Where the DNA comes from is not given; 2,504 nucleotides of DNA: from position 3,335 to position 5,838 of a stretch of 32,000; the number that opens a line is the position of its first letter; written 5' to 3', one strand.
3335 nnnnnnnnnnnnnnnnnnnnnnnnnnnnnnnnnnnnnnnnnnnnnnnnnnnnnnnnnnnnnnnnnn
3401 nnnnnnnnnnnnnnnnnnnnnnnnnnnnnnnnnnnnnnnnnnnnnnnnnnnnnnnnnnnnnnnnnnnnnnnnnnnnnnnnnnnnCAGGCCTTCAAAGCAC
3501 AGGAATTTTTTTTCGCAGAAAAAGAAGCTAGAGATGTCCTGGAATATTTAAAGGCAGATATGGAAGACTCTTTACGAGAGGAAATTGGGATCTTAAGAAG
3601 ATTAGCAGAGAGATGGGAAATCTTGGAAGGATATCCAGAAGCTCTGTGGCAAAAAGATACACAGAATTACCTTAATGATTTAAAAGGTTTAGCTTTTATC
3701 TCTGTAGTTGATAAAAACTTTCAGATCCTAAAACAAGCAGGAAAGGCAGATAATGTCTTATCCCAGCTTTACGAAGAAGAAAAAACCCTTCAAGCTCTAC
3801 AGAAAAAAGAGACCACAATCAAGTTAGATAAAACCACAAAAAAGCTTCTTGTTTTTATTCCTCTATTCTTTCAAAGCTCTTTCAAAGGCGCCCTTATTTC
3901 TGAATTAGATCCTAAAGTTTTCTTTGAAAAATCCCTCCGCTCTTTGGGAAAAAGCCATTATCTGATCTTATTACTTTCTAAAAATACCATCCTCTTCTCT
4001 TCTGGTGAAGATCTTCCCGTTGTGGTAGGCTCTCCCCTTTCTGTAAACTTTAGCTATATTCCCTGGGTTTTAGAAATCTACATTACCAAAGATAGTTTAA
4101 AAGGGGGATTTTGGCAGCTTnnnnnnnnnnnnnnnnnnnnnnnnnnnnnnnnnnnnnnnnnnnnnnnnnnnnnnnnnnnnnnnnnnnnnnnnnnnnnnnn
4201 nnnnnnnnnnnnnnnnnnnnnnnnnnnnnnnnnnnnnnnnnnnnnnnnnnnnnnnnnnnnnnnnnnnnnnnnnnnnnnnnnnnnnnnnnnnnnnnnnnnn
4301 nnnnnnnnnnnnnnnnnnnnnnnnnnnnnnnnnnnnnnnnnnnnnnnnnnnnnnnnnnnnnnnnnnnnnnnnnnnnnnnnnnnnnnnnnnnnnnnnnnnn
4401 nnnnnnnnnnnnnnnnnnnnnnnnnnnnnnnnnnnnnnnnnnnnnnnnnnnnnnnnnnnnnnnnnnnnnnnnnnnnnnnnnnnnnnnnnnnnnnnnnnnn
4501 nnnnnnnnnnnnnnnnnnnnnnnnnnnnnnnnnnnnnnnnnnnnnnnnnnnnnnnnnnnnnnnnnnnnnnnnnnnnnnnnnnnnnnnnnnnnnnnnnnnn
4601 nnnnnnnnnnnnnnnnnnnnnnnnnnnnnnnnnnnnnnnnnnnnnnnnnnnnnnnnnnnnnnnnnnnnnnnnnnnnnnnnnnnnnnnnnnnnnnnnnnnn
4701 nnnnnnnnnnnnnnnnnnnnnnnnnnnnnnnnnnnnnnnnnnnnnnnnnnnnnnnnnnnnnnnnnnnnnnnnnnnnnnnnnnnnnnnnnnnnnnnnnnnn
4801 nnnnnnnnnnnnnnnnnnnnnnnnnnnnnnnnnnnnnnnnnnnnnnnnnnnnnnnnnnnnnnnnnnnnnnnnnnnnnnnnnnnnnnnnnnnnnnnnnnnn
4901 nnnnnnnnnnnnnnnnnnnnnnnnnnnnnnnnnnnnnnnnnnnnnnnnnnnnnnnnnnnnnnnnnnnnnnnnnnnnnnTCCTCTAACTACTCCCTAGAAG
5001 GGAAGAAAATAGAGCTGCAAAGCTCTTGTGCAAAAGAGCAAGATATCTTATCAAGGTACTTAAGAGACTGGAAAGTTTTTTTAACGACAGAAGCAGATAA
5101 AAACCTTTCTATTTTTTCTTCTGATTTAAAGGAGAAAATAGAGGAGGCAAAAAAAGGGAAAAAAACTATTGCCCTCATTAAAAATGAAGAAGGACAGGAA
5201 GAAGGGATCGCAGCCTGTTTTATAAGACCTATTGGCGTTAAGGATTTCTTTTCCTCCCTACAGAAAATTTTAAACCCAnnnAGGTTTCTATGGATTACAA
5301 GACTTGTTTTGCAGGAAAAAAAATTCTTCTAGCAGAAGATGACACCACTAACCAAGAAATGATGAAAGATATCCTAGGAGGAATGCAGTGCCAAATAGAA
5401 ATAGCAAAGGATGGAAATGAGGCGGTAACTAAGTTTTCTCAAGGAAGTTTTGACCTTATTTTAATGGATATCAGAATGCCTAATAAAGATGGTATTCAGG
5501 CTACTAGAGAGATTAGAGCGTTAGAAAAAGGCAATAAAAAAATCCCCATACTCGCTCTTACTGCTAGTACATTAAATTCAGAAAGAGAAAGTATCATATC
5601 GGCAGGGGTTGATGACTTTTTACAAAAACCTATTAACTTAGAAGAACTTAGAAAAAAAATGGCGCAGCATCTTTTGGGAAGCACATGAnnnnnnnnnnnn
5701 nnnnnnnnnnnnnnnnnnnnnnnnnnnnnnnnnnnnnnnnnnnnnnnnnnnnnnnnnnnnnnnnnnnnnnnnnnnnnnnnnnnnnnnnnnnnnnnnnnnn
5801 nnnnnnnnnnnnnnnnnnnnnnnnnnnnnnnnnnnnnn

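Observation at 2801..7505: Fully split His-Asp-His phosphorelay (HK, REC, CHASE-PAS, HPt) with no output domain in the window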

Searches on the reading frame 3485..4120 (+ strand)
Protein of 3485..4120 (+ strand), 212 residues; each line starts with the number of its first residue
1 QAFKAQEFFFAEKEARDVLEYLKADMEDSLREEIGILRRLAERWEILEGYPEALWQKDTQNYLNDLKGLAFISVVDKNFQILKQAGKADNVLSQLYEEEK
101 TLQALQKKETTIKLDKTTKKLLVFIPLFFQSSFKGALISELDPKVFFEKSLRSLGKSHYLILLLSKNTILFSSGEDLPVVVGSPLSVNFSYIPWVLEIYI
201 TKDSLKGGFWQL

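Call 63: predict_structure(alignment_id=A7)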
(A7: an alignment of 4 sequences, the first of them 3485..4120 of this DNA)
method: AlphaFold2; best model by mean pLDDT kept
length: 212 residues; sequences in the alignment: 4
mean_pLDDT: 47.2   pTM: 0.42
mean pLDDT of the five models: 47.2, 45.2, 42.5, 40.0, 36.2
residues with pLDDT >= 90: 0; 70-90: 5; 50-70: 82; < 50: 125
segments of 3 or more residues with pLDDT < 50: 1-25, 91-100, 108-123, 128-133, 148-165, 167-212
pLDDT, mean of each block of 10 residues (from residue 1): 30 40 49 55 53 67 63 60 64 46 50 45 46 49 51 43 45 41 27 35 36 30
secondary structure, 60 per line:
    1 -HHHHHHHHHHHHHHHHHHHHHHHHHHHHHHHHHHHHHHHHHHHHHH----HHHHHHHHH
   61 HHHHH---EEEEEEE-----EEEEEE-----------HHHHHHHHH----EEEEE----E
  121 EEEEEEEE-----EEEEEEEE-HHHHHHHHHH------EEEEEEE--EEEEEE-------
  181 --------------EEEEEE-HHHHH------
elements in order: H2-47 H52-65 E69-75 E81-86 H98-106 E111-115 E120-128 E134-141 H143-152 E159-165 E168-173 E195-200 H202-206

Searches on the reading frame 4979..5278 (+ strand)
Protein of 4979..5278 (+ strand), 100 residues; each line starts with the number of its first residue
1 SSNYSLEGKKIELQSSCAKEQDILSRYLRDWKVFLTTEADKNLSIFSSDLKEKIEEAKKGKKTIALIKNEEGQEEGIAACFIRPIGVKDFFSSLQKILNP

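Call 43: search_solved_structures(query=A4, max_evalue=10, show_alignments=2)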
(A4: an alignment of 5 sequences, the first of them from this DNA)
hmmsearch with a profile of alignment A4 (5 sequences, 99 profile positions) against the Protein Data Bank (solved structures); distinct sequences matched with E-value up to 10: 5.
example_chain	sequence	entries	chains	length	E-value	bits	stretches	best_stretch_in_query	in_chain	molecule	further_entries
9el5_A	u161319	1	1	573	0.053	16.6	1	15-73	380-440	Fanconi anemia group M protein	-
6swl_A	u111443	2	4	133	0.32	14.1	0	4-30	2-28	Two-component response regulator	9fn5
1bl0_A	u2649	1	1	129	0.32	14.1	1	26-76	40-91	PROTEIN (MULTIPLE ANTIBIOTIC RESISTANCE PROTEIN)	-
1xs9_A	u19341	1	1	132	0.34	14.1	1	26-76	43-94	Multiple antibiotic resistance protein marA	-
8hku_L31E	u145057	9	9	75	1.4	12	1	55-89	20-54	50S ribosomal protein L31e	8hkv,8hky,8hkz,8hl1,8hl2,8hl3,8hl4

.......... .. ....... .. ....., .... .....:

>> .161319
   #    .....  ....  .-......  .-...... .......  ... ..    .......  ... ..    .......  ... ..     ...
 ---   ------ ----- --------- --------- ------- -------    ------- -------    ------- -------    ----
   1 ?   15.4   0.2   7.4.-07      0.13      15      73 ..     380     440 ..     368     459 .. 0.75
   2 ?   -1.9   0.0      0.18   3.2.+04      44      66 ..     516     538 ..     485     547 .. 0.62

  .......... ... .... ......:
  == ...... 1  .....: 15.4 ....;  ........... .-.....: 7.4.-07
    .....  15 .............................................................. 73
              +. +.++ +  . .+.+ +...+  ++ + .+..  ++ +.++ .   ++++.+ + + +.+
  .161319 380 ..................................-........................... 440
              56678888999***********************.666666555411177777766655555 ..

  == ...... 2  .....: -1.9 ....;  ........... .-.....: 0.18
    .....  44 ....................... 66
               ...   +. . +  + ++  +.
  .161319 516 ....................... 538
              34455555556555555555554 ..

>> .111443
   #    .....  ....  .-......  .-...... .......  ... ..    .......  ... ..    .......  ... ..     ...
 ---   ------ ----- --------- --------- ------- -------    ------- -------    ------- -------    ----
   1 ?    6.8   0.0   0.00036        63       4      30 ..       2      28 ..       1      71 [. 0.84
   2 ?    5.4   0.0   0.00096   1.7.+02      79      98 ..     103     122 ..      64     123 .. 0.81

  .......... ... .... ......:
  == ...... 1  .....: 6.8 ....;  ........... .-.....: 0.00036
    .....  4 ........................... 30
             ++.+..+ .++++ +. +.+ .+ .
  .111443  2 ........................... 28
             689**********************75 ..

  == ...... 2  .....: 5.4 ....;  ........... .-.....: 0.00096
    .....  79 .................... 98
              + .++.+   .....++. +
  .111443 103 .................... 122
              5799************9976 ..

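Call 62: predict_structure(alignment_id=A8)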
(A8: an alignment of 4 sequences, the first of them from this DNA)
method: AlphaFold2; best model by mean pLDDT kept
length: 100 residues; sequences in the alignment: 4
mean_pLDDT: 87.5   pTM: 0.80
mean pLDDT of the five models: 87.5, 87.4, 86.8, 86.3, 85.7
residues with pLDDT >= 90: 56; 70-90: 37; 50-70: 6; < 50: 1
segments of 3 or more residues with pLDDT < 50: none
pLDDT, mean of each block of 10 residues (from residue 1): 78 93 94 86 91 89 89 79 89 87
secondary structure, 60 per line:
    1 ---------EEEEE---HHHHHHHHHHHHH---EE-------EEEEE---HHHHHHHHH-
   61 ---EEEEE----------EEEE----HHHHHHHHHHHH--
elements in order: E10-14 H18-30 E43-47 H51-59 E64-68 E79-82 H87-98

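Call 65: fold_search(model_id=the predicted structure, library=pdb)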
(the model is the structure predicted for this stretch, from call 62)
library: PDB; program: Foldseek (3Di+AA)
matches with E <= 10: 1262; with E <= 0.001: 15
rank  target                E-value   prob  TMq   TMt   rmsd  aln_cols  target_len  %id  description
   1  3gl9_B                2.5e-04  1.00  0.69  0.58   4.3       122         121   17  The structure of a histidine kinase-response regulator complex sheds light into two-component signaling and reveals a  (released 2009-10-27)
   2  8xat_A                3.0e-04  1.00  0.76  0.44   3.3       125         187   11  Crystal structure of AtARR1(RD-DBD) (released 2024-01-24)
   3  3dge_C                3.3e-04  1.00  0.70  0.59   4.5       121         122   16  Structure of a histidine kinase-response regulator complex reveals insights into Two-component signaling and a novel c (released 2009-07-07)
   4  5uht_B                3.5e-04  1.00  0.69  0.58   4.3       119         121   16  Structure of the Thermotoga maritima HK853-BeF3-RR468 complex at pH 5.0 (released 2017-12-27)
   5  1mav                  3.7e-04  1.00  0.74  0.64   3.4       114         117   17  CRYSTAL STRUCTURE OF THE RESPONSE REGULATOR DIVK AT PH 6.0 IN COMPLEX WITH MN2+ (released 2002-12-04)
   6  1mb3                  3.7e-04  1.00  0.71  0.61   3.5       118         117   15  CRYSTAL STRUCTURE OF THE RESPONSE REGULATOR DIVK AT PH 8.5 IN COMPLEX WITH MG2+ (released 2002-12-04)
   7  5jyu_MODEL_1_A        4.5e-04  1.00  0.67  0.59   3.9       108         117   13  NMR structure of pseudo receiver domain of CikA from Thermosynechococcus elongatus (released 2017-03-29)
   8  6rh8_C                4.8e-04  1.00  0.71  0.60   4.2       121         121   16  Revisiting pH-gated conformational switch. Complex HK853 mutant H260A -RR468 mutant D53A pH 5.3 (released 2020-02-19)
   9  1mb0                  5.1e-04  1.00  0.66  0.62   4.1       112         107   12  CRYSTAL STRUCTURE OF THE RESPONSE REGULATOR DIVK AT PH 8.0 IN COMPLEX WITH MN2+ (released 2002-12-04)
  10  4ja2                  5.9e-04  1.00  0.70  0.59   4.6       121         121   15  Structural basis of a rationally rewired protein-protein interface (RR468mutant V13P, L14I, I17M and N21V) (released 2013-09-04)
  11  8tef_A                6.3e-04  1.00  0.65  0.15   4.2       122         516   17  PorX primitive monoclinic crystal form (released 2024-04-17)
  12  1srr_C                7.1e-04  1.00  0.69  0.58   3.5       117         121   13  CRYSTAL STRUCTURE OF A PHOSPHATASE RESISTANT MUTANT OF SPORULATION RESPONSE REGULATOR SPO0F FROM BACILLUS SUBTILIS (released 1997-04-21)
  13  3hdv_A                7.6e-04  1.00  0.63  0.54   4.8       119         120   15  Crystal structure of response regulator receiver protein from Pseudomonas putida (released 2009-05-26)
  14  1u8t_B                8.7e-04  1.00  0.68  0.55   3.9       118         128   12  Crystal structure of CheY D13K Y106W alone and in complex with a FliM peptide (released 2004-10-05)
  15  3rvr_B                9.9e-04  1.00  0.68  0.54   5.7       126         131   12  Structure of the CheYN59D/E89R Molybdate complex (released 2012-05-09)
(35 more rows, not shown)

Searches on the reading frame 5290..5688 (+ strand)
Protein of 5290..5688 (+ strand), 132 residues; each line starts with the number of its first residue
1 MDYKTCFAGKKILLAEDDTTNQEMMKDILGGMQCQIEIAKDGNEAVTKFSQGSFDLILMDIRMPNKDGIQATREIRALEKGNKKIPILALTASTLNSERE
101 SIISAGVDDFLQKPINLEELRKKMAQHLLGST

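Call 3: search_protein_families(library=pfam, proteins=[window:5290-5688:+], max_evalue=0.1)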
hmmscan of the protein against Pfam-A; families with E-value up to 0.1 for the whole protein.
window:5290-5688:+ (132 aa): 4 families
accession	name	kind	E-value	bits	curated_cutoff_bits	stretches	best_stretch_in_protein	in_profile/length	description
PF00072.30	Response_reg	-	5.9e-27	94.5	30.2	1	12-124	1-110/111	Response regulator receiver domain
PF23198.2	PDE8A_N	-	0.0001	22.7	29.6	1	34-106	35-110/147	PDE8A-like, N-terminal domain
PF06490.17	FleQ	-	0.013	16.2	22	1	11-104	1-88/108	Flagellar regulatory protein FleQ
PF18428.7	BRCT_3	-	0.029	14.8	26.1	1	6-66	2-61/102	BRCA1 C Terminus (BRCT) domain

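Call 4: search_protein_families(library=ncbifam, proteins=[window:5290-5688:+], max_evalue=0.1)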
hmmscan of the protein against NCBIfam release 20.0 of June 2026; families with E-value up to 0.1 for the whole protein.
window:5290-5688:+ (132 aa): 98 families (the best 25 are shown)
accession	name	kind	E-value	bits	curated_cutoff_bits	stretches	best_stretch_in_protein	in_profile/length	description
NF008318.0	PRK11107.1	equivalog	1.7e-28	99.2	890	1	12-127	670-784/920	two-component sensor histidine kinase BarA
NF011874.0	PRK15347.1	equivalog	4e-25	88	852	1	11-123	692-805/921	two component system sensor kinase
NF038297.2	hybrid_HK_HrmK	equivalog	1.9e-24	86.3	725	1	9-125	490-605/607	hybrid histidine kinase/response regulator HrmK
TIGR02956.1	TMAO_torS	equivalog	3e-23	81.9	676.5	1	8-130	700-822/967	TMAO reductase system sensor histidine kinase/response regulator TorS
NF051850.1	RespRegRprY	equivalog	2e-22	79.8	370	1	11-124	6-116/234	response regulator transcription factor RprY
NF045901.1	HisKinLetSLeg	equivalog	2.2e-22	78.9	1650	1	9-125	671-786/906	two-component system sensor histidine kinase LetS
NF008099.0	PRK10841.1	equivalog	4.7e-22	77.6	920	1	11-126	826-938/949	two-component system sensor histidine kinase RcsC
NF041947.1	LuxQ_Vibrio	equivalog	2e-21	75.6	1200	1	11-125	724-836/843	quorum-sensing autoinducer 2 sensor kinase/phosphatase LuxQ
NF008302.0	PRK11091.1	equivalog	1.1e-20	73.4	838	1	11-126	527-641/779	aerobic respiration two-component sensor histidine kinase ArcB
NF007969.0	PRK10693.1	equivalog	3.5e-19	69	329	1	6-128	4-124/337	two-component system response regulator RssB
TIGR02154.1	PhoB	equivalog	5.8e-18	65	296.2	1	9-123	2-115/226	phosphate regulon transcriptional regulator PhoB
NF040689.1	MtrAB_MtrA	equivalog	9e-18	64.4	300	1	12-124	1-109/219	MtrAB system response regulator MtrA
NF045944.1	ResRegRpaBCyano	equivalog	1.7e-17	63.5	330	1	13-125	1-109/229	response regulator transcription factor RpaB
NF008469.0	PRK11361.1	equivalog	2.9e-17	62.5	714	1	9-122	4-114/461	acetoacetate metabolism transcriptional regulator AtoC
NF007420.1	PRK09959.1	equivalog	3.1e-17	61.5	1995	1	11-126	960-1072/1197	acid-sensing system histidine kinase EvgS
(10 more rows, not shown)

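Call 74: search_solved_structures(query=A5, max_evalue=1e-10)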
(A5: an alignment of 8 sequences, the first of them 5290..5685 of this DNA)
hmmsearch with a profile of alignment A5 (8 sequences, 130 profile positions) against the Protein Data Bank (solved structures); distinct sequences matched with E-value up to 1e-10: 275 (the best 60 are shown).
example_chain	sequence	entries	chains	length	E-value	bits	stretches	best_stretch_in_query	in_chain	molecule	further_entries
9xzo_A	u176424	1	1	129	5.1e-33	117.1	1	11-128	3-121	De novo protein M1X0B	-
6azr_B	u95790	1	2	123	5.9e-31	110.4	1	9-127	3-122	Chemotaxis regulator-transmits chemoreceptor signals to flagelllar motor components CheY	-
3dge_C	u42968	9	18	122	7.4e-31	110.1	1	9-127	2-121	Response regulator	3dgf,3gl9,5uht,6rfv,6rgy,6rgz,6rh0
4ja2_A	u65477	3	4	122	1.5e-30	109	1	9-127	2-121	Response regulator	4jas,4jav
7c1j_A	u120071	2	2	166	2.7e-30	108.2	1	1-124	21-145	Histidine kinase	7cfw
9g85_A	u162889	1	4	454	5.1e-30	107.4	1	11-125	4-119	Response regulator PleD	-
2wb4_A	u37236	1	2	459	5.3e-30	107.3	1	11-125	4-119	DIGUANYLATE CYCLASE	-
9g86_A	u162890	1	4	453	5.8e-30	107.2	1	11-125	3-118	Response regulator PleD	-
1w25_A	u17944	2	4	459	6.1e-30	107.1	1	11-125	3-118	STALKED-CELL DIFFERENTIATION CONTROLLING PROTEIN | RESPONSE REGULATOR PLED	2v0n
6rh1_C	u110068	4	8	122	2.2e-29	105.3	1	9-127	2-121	Response regulator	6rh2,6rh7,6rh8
9lbr_A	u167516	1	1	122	2.2e-29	105.3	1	9-127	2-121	Response regulator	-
7p8e_A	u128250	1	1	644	2.3e-29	105.2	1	7-125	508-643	Receiver domain of histidine kinase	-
3a0r_B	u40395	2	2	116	5e-29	104.2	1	10-126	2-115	Response regulator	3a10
3a0u_A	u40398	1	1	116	6.9e-29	103.7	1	10-126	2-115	Response regulator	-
3f6p_A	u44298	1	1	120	8e-28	100.3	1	9-126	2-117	Transcriptional regulatory protein yycF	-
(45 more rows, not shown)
